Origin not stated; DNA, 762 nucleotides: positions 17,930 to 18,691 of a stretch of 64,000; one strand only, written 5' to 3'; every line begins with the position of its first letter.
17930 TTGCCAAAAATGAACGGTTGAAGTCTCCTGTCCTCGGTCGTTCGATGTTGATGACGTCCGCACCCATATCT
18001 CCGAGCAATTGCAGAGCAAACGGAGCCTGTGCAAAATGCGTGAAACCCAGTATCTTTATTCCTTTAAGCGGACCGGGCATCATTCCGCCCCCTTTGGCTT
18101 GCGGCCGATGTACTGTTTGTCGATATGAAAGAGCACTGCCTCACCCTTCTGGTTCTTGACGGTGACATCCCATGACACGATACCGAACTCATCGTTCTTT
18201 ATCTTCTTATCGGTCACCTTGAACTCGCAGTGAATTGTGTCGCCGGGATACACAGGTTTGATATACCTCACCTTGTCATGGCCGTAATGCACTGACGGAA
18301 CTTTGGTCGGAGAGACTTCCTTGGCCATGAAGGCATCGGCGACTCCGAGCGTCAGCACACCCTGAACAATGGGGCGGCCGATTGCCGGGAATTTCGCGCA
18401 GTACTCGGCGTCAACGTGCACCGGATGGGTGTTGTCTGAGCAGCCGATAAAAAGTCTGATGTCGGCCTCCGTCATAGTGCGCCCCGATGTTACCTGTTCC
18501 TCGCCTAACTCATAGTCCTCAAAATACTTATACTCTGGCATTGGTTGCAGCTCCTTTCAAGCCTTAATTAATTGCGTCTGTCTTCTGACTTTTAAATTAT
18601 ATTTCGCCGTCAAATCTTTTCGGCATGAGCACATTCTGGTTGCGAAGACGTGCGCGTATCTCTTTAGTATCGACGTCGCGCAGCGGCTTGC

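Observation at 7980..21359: LacI-controlled 12-kb operon fusing a Liv-type ABC importer with KDG-pathway and acyl-CoA enzymes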

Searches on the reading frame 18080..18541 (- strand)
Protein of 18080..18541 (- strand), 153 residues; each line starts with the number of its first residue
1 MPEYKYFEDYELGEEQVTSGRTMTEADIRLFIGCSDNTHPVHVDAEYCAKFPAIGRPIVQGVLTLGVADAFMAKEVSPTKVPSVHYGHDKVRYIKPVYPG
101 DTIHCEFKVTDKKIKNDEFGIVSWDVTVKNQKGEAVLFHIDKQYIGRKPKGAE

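Call 3: search_protein_families(library=pfam, proteins=[window:18080-18541:-])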
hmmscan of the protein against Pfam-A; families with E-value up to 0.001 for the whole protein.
window:18080-18541:- (153 aa): 3 families
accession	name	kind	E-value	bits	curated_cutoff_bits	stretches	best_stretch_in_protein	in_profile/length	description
PF01575.25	MaoC_dehydratas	-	3.4e-22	78.8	27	1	13-124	7-117/123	MaoC like domain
PF13452.11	FAS1_DH_region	-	7.3e-12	46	22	1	22-136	13-129/132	FAS1-like, dehydratase domain region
PF19315.5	MC_hydratase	-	8.6e-05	22.3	26.5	1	5-139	22-157/353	Mesaconyl-CoA hydratase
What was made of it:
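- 18080..18541 (-): Atypical MaoC-fold (de)hydratase, the most conserved protein of the system. PF01575 (call 3).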

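Call 4: search_protein_families(library=ncbifam, proteins=[window:18080-18541:-])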
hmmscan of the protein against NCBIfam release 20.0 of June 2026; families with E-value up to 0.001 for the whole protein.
window:18080-18541:- (153 aa): 8 families
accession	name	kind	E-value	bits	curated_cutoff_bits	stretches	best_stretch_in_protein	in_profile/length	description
TIGR02278.1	PaaN-DH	equivalog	4.6e-20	71.4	562.8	1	4-136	522-653/664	phenylacetic acid degradation bifunctional protein PaaZ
NF038241.1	RipB_Ich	equivalog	2.7e-13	50.2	340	1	6-137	23-154/175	(R)-specific enoyl-CoA hydratase RipB/Ich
NF006045.0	PRK08190.1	subfamily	1.6e-12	47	282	1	5-137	9-133/467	bifunctional enoyl-CoA hydratase/phosphate acetyltransferase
NF040620.1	fused_HadA_HadB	exception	1.7e-05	24.4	350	0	6-73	195-261/329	fused (3R)-hydroxyacyl-ACP dehydratase subunits HadA/HadB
NF010246.0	PRK13693.1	equivalog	6.4e-05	22.9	203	1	6-79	5-78/142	(3R)-hydroxyacyl-ACP dehydratase subunit HadB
NF040624.1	HadA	equivalog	0.00014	22.2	180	1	27-139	17-131/144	(3R)-hydroxyacyl-ACP dehydratase subunit HadA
NF041625.1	methfumCoahyd_Halo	equivalog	0.00014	21.2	560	1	5-137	24-157/358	2-methylfumaryl-CoA hydratase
NF000582.1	PRK00006.1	equivalog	0.00051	20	113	1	55-115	49-113/137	3-hydroxyacyl-ACP dehydratase FabZ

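Call 25: search_solved_structures(query=window:18080-18541:-, max_evalue=0.00001)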
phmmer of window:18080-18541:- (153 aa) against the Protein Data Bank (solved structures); distinct sequences matched with E-value up to 0.00001: 7.
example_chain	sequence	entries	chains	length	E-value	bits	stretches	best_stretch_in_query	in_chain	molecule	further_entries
1q6w_A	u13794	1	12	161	1.8e-20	77.1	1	6-148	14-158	monoamine oxidase regulatory protein, putative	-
4ffu_A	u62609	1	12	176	1.2e-19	74.5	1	5-151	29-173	oxidase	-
6jql_A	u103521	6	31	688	2e-13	54.3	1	2-137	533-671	Bifunctional protein PaaZ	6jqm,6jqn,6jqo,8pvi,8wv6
8hgn_A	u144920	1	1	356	1.1e-10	45.4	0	5-139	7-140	Beta-methylmalyl-CoA dehydratase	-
4e3e_A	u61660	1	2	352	2.8e-08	37.6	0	5-141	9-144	MaoC domain protein dehydratase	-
5cpg_A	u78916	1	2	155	1.6e-07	35.1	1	9-117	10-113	(R)-specific enoyl-CoA hydratase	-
1iq6_A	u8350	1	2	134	7.7e-06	29.6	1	11-111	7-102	(R)-SPECIFIC ENOYL-COA HYDRATASE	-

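Call 49: search_solved_structures(query=window:18080-18541:-, max_evalue=0.000001, show_alignments=5)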
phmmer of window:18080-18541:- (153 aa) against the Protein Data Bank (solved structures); distinct sequences matched with E-value up to 0.000001: 6.
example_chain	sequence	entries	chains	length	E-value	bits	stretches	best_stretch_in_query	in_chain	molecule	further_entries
1q6w_A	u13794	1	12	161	1.8e-20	77.1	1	6-148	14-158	monoamine oxidase regulatory protein, putative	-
4ffu_A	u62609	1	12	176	1.2e-19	74.5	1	5-151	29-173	oxidase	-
6jql_A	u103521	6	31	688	2e-13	54.3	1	2-137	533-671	Bifunctional protein PaaZ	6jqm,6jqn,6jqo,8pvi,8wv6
8hgn_A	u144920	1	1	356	1.1e-10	45.4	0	5-139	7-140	Beta-methylmalyl-CoA dehydratase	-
4e3e_A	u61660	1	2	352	2.8e-08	37.6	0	5-141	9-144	MaoC domain protein dehydratase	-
5cpg_A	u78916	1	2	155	1.6e-07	35.1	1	9-117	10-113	(R)-specific enoyl-CoA hydratase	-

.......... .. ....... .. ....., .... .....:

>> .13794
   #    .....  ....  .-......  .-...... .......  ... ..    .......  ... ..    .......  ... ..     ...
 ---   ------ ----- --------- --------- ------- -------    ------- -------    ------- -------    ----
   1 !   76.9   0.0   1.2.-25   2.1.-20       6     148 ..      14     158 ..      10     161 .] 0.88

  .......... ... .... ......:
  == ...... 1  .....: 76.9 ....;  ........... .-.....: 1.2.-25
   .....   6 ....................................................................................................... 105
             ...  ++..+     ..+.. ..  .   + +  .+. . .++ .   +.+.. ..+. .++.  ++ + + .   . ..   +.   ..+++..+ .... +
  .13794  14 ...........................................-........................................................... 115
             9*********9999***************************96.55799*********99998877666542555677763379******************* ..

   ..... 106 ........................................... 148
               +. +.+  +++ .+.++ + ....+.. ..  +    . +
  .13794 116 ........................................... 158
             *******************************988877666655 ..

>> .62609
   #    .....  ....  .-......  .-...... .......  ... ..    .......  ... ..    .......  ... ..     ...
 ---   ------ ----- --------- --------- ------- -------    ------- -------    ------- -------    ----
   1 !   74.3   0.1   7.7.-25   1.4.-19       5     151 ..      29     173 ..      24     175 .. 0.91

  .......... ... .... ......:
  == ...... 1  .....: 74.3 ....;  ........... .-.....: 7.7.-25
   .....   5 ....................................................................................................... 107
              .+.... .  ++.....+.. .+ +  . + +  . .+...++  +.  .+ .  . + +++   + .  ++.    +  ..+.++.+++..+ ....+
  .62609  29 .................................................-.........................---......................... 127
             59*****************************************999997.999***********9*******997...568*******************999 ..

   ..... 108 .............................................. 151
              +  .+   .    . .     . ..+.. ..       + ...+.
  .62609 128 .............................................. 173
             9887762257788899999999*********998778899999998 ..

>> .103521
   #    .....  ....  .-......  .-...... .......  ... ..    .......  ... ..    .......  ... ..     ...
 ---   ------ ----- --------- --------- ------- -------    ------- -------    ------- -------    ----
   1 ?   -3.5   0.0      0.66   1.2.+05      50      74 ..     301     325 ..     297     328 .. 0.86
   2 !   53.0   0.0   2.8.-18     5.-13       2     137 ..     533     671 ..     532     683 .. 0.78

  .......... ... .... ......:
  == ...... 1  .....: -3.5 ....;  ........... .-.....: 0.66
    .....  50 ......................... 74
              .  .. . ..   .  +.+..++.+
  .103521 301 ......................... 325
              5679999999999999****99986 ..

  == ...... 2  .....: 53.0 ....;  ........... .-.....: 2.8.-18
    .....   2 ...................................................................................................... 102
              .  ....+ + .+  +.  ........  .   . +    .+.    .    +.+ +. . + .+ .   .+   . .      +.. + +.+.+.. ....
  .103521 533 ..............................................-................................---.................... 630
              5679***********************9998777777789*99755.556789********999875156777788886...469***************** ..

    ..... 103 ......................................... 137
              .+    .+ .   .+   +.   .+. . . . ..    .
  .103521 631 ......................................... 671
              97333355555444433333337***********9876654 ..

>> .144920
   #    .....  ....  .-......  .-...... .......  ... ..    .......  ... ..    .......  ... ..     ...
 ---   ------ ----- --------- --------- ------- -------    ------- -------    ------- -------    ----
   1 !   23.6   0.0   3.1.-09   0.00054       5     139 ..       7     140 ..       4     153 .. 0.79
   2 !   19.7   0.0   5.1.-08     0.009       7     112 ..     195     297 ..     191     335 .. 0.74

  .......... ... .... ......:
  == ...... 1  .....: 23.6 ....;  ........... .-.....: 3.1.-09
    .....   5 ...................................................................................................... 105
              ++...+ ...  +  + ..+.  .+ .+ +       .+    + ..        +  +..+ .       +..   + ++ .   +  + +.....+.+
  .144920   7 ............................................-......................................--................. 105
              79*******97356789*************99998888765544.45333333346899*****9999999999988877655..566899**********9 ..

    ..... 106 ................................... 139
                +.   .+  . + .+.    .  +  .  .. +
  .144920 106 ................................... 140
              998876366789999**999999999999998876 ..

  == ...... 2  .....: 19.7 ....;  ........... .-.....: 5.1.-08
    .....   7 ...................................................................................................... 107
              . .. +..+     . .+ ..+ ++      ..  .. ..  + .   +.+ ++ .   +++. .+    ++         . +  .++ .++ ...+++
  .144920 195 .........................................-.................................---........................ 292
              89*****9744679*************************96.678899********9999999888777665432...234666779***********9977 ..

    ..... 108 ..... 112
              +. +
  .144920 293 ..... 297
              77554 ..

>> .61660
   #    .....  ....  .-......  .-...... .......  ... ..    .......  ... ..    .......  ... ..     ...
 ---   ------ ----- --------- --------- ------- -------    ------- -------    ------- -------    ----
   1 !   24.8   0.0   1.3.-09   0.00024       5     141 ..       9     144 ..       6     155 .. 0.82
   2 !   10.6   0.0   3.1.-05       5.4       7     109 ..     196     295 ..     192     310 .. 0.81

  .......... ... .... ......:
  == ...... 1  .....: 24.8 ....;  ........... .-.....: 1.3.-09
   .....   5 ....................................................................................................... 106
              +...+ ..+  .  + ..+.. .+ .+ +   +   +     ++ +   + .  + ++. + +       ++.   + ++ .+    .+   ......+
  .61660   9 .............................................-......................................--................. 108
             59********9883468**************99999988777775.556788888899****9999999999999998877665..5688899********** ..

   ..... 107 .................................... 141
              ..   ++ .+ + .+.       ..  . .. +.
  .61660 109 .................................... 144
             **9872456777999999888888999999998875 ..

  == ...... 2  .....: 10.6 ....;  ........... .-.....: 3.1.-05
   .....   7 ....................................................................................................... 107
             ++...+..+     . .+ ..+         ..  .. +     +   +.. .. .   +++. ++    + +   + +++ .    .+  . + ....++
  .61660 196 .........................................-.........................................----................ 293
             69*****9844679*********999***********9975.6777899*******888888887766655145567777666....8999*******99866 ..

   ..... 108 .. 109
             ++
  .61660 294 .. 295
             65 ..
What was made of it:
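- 18080..18541 (-): The canonical catalytic Asp aligns with Asn37 (call 49).
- The MaoC catalytic Asp position is occupied by Asn, with an Asp one residue earlier (call 49).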

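Call 58: find_homologous_proteins(query=window:18080-18541:-, max_evalue=1e-8)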
Query window:18080-18541:- (153 aa): 122 proteins with E <= 1e-8 among 133 candidates; the best 120 are listed.
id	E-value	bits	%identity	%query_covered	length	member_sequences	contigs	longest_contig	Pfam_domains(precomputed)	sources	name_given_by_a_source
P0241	1.1e-91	323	90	100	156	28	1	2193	PF13452.12,PF01575.26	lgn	-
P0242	2.3e-90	319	89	98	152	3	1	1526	PF13452.12,PF01575.26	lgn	-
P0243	1.9e-86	306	86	98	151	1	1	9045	PF13452.12,PF01575.26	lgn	-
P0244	2.6e-86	306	86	98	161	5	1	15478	PF13452.12,PF01575.26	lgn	-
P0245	9.8e-86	304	86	97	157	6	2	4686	PF13452.12,PF01575.26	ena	-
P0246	1.5e-84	300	84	97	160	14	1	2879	PF13452.12,PF19315.6,PF01575.26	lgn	-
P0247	1.9e-84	300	82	99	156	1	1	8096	PF13452.12,PF01575.26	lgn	-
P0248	3.3e-84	299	81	99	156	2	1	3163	PF13452.12,PF01575.26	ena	-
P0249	5.5e-84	298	84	97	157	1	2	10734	PF13452.12,PF01575.26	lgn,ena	-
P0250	1.5e-83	297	83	97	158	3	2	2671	PF13452.12,PF01575.26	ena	-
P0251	2.0e-83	296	82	100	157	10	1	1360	PF13452.12,PF01575.26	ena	-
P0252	3.7e-83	296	79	97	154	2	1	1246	PF13452.12,PF01575.26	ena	-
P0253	4.2e-82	292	80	100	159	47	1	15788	PF13452.12,PF01575.26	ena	-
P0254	9.6e-82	291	78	100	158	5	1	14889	PF13452.12,PF01575.26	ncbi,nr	ncbi:MAG: MaoC family dehydratase N-terminal domain-containing protein [Synergistaceae bacterium]|nr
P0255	4.2e-81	289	80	97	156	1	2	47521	PF13452.12,PF01575.26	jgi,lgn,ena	-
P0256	4.2e-81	289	78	100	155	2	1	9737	PF13452.12,PF01575.26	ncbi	-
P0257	1.2e-80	287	79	100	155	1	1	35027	PF13452.12,PF01575.26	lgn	-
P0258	1.3e-80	287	78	100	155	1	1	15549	PF13452.12,PF01575.26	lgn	-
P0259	3.5e-80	286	81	98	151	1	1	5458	PF13452.12,PF01575.26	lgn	-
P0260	4.2e-80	286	80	100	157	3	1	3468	PF13452.12,PF19315.6,PF01575.26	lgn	-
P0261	5.0e-80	285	80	98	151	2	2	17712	PF13452.12,PF01575.26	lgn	-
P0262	1.1e-79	284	79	100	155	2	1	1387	PF13452.12,PF19315.6,PF01575.26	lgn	-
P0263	1.3e-79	284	78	100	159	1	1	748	PF13452.12,PF01575.26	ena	-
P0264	1.3e-79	284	79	100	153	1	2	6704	PF13452.12,PF19315.6,PF01575.26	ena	-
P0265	5.4e-79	282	79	97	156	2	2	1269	PF13452.12,PF19315.6,PF01575.26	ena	-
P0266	1.9e-78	280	79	98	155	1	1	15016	PF13452.12,PF19315.6,PF01575.26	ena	-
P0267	2.1e-78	280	77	100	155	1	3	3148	PF13452.12,PF19315.6,PF01575.26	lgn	-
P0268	6.4e-78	278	76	98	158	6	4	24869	PF13452.12,PF19315.6,PF01575.26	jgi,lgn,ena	-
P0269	1.3e-77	277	79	97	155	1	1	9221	PF13452.12,PF01575.26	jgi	-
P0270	3.8e-77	276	76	98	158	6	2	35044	PF13452.12,PF01575.26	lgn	-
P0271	2.9e-76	273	76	99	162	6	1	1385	PF13452.12,PF19315.6,PF01575.26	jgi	jgi:acyl dehydratase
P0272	1.8e-74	267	73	98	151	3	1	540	PF13452.12,PF01575.26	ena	-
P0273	2.5e-74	267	77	97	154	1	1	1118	PF13452.12,PF01575.26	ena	-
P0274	5.7e-74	266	75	100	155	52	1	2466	PF13452.12,PF01575.26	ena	-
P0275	6.4e-74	266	77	97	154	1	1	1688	PF13452.12,PF01575.26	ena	-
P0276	8.2e-74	265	73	100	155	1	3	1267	PF13452.12,PF01575.26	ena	-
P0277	4.1e-73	263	78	97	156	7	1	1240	PF13452.12,PF19315.6,PF01575.26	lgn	-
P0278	8.7e-71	255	71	97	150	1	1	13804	PF13452.12,PF19315.6,PF01575.26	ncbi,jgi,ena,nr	ncbi:MAG: MaoC family dehydratase [Oscillospiraceae bacterium]|nr:MaoC family dehydratase [Oscillosp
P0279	4.5e-68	246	70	97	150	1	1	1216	PF13452.12,PF19315.6,PF01575.26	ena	-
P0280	7.0e-68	246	67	97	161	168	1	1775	PF13452.12,PF01575.26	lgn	-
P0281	8.2e-67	242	70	97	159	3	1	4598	PF13452.12,PF19315.6,PF01575.26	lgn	-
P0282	8.7e-67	242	81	85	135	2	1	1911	PF13452.12,PF01575.26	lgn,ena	-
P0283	9.9e-66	239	67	97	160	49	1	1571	PF13452.12,PF01575.26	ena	-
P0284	1.8e-65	238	67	97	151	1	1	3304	PF13452.12,PF19315.6,PF01575.26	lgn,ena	-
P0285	2.1e-63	231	72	97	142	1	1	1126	PF13452.12,PF01575.26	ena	-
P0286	1.2e-61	226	62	97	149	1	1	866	PF13452.12,PF01575.26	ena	-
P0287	3.5e-61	224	62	100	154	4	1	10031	PF13452.12,PF01575.26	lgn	-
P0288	6.6e-61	223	66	94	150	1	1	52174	PF13452.12,PF01575.26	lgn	-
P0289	3.4e-60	221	65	96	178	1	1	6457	PF13452.12,PF01575.26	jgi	-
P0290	1.4e-59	219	65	97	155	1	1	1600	PF13452.12,PF01575.26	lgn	-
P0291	2.4e-59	218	77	78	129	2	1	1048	PF13452.12,PF01575.26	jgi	jgi:acyl dehydratase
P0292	9.2e-58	213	65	92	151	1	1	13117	PF13452.12,PF01575.26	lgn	-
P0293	9.8e-56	206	60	98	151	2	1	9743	PF13452.12,PF01575.26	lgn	-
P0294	3.4e-54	201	55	100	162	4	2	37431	PF13452.12,PF01575.26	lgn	-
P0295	7.0e-51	191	60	84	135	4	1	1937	PF13452.12,PF01575.26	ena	-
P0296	1.4e-40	157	48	95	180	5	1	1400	PF13452.12,PF01575.26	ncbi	-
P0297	6.1e-40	155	47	97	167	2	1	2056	PF13452.12,PF01575.26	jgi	jgi:3-hydroxybutyryl-CoA dehydratase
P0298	4.3e-39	152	46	97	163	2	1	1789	PF13452.12,PF01575.26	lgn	-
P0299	1.3e-38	151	54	88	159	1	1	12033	PF13452.12,PF01575.26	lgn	-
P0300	2.1e-38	150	47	97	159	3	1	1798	PF13452.12,PF19315.6,PF01575.26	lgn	-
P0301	2.6e-38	150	51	88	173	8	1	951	PF13452.12,PF01575.26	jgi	-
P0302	5.1e-38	149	45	94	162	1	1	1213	PF13452.12,PF01575.26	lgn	-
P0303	8.2e-38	148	43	98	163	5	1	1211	PF13452.12,PF19315.6,PF01575.26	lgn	-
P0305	1.9e-37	147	45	98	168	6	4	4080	PF13452.12,PF01575.26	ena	-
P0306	2.0e-37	147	49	93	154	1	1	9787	PF13452.12,PF19315.6,PF01575.26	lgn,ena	-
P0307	2.2e-37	147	46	96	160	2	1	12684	PF13452.12,PF01575.26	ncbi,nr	ncbi:MAG: MaoC family dehydratase [Actinobacteria bacterium]|nr:MaoC family dehydratase [Actinomycet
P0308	2.3e-37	147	43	97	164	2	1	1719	PF13452.12,PF01575.26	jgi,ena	-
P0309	3.4e-37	146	48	87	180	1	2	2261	PF13452.12,PF01575.26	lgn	-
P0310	5.8e-37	145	71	59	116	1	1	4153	PF01575.26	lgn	-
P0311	5.9e-37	145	46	97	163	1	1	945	PF13452.12,PF01575.26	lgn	-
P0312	1.4e-36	144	45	97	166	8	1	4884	PF13452.12,PF19315.6,PF01575.26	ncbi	-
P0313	1.9e-36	144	77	55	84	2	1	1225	PF01575.26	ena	-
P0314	2.9e-36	143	45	95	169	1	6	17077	PF13452.12,PF01575.26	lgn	-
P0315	5.3e-36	142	70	57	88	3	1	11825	PF13452.12,PF01575.26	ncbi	-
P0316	2.7e-35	140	45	95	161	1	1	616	PF13452.12,PF01575.26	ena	-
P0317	4.6e-35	139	47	87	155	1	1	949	PF13452.12,PF01575.26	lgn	-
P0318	8.6e-35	138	48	86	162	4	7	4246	PF13452.12,PF01575.26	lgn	-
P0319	1.5e-34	138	45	96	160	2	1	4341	PF13452.12,PF01575.26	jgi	jgi:3-hydroxybutyryl-CoA dehydratase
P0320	2.2e-34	137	47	86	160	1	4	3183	PF13452.12,PF01575.26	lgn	-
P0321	5.2e-34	136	77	54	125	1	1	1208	PF01575.26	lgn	-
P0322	5.9e-34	136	47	87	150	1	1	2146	PF13452.12,PF01575.26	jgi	jgi:3-hydroxybutyryl-CoA dehydratase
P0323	8.5e-34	135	44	96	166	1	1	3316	PF13452.12,PF01575.26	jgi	jgi:3-hydroxybutyryl-CoA dehydratase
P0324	2.5e-33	134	42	93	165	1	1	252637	PF13452.12,PF01575.26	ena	-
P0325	8.7e-33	132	44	98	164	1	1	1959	PF13452.12,PF01575.26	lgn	-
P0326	1.1e-32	132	73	50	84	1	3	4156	PF13452.12,PF01575.26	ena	-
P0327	6.0e-32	129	45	86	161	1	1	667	PF01575.26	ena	-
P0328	6.1e-32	129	43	97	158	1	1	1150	PF13452.12,PF01575.26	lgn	-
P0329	6.3e-32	129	44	86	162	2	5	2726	PF13452.12,PF01575.26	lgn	-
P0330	9.6e-32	128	43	97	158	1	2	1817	PF13452.12,PF01575.26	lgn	-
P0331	1.2e-31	128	43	97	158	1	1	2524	PF13452.12,PF01575.26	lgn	-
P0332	2.0e-31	127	43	97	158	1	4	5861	PF13452.12,PF01575.26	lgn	-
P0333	2.0e-31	127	43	97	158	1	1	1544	PF13452.12,PF01575.26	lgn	-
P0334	2.6e-31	127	42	97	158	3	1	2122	PF13452.12,PF01575.26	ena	-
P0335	2.2e-30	124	43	95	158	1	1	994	PF13452.12,PF01575.26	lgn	-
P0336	1.0e-29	122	40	95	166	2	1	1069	PF01575.26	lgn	-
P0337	1.2e-28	118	42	86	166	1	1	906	PF13452.12,PF01575.26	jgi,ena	-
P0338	3.0e-28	117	73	48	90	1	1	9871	PF01575.26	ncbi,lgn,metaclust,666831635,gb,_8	metaclust:\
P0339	2.3e-27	114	44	95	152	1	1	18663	PF13452.12,PF01575.26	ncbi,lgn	ncbi:MAG: MaoC/PaaZ C-terminal domain-containing protein [Desulfomonilaceae bacterium]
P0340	6.2e-27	113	41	95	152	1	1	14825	PF13452.12,PF01575.26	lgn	-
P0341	2.6e-26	111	51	65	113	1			PF01575.26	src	-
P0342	2.7e-26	111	43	97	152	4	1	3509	PF13452.12,PF01575.26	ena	-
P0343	7.3e-26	109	40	97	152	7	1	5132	PF13452.12,PF01575.26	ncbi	-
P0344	2.8e-25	107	42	95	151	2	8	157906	PF13452.12,PF01575.26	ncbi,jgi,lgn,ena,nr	ncbi:MAG: MaoC/PaaZ C-terminal domain-containing protein [Syntrophales bacterium]|nr:MaoC/PaaZ C-ter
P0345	4.2e-22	97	39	97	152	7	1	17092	PF13452.12,PF01575.26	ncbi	-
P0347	5.8e-22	97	38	97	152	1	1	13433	PF13452.12,PF01575.26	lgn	-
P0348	6.1e-22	97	38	97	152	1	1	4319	PF13452.12,PF01575.26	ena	-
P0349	8.4e-22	96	38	97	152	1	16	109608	PF13452.12,PF01575.26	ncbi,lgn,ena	-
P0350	1.5e-21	95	38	97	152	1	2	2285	PF13452.12,PF01575.26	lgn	-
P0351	1.5e-21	95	38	97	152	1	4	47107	PF13452.12,PF01575.26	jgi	jgi:3-hydroxybutyryl-CoA dehydratase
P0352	2.1e-21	95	38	97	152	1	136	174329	PF13452.12,PF01575.26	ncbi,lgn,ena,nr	ncbi:MAG: Bifunctional protein PaaZ [Syntrophaceae bacterium PtaB.Bin095]|nr:MAG: Bifunctional prote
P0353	2.2e-21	95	38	97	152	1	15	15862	PF13452.12,PF01575.26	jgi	jgi:acyl dehydratase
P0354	2.9e-21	94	38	95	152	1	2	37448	PF13452.12,PF01575.26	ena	-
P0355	2.9e-21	94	38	97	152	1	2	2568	PF13452.12,PF01575.26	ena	-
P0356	2.9e-21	94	38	97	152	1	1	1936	PF13452.12,PF01575.26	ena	-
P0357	2.9e-21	94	38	97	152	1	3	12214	PF13452.12,PF01575.26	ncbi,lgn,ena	-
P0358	3.0e-21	94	38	97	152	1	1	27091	PF13452.12,PF01575.26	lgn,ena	-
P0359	3.0e-21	94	38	97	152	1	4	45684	PF13452.12,PF01575.26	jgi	-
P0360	5.4e-20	90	38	97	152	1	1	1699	PF13452.12,PF01575.26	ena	-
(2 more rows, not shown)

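Call 59: find_encoding_contigs(protein=P0294, flank=10000, max_places=1)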
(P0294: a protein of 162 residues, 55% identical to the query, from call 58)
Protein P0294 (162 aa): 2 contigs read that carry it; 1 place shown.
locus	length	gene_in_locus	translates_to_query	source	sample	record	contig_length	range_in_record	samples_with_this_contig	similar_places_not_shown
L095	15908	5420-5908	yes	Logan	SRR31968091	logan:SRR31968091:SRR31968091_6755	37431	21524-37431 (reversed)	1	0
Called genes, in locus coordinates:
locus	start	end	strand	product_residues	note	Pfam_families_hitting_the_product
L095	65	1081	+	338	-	PF01408:GFO_IDH_MocA, PF02894:GFO_IDH_MocA_C, PF22725:GFO_IDH_MocA_C3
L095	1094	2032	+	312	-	PF01261:AP_endonuc_2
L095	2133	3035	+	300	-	PF01261:AP_endonuc_2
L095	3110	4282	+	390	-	PF01408:GFO_IDH_MocA, PF03447:NAD_binding_3 (weak), PF02894:GFO_IDH_MocA_C, PF22725:GFO_IDH_MocA_C3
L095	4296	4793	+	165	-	PF03928:HbpS-like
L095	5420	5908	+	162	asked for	PF01575:MaoC_dehydratas, PF13452:FAS1_DH_region (weak)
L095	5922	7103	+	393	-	PF02515:CoA_transf_3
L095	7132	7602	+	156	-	PF01575:MaoC_dehydratas, PF13452:FAS1_DH_region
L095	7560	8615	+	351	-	PF08240:ADH_N, PF16912:Glu_dehyd_C, PF00107:ADH_zinc_N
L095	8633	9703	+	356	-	PF00532:Peripla_BP_1, PF13407:Peripla_BP_4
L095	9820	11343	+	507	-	PF02463:SMC_N (faint), PF00005:ABC_tran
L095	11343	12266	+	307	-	PF02653:BPD_transp_2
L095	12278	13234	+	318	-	PF02653:BPD_transp_2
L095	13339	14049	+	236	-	PF00392:GntR, PF07729:FCD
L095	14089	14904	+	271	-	PF00753:Lactamase_B, PF12706:Lactamase_B_2 (weak), PF23023:Anti-Pycsar_Apyc1 (weak)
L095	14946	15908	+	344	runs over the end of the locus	PF00294:PfkB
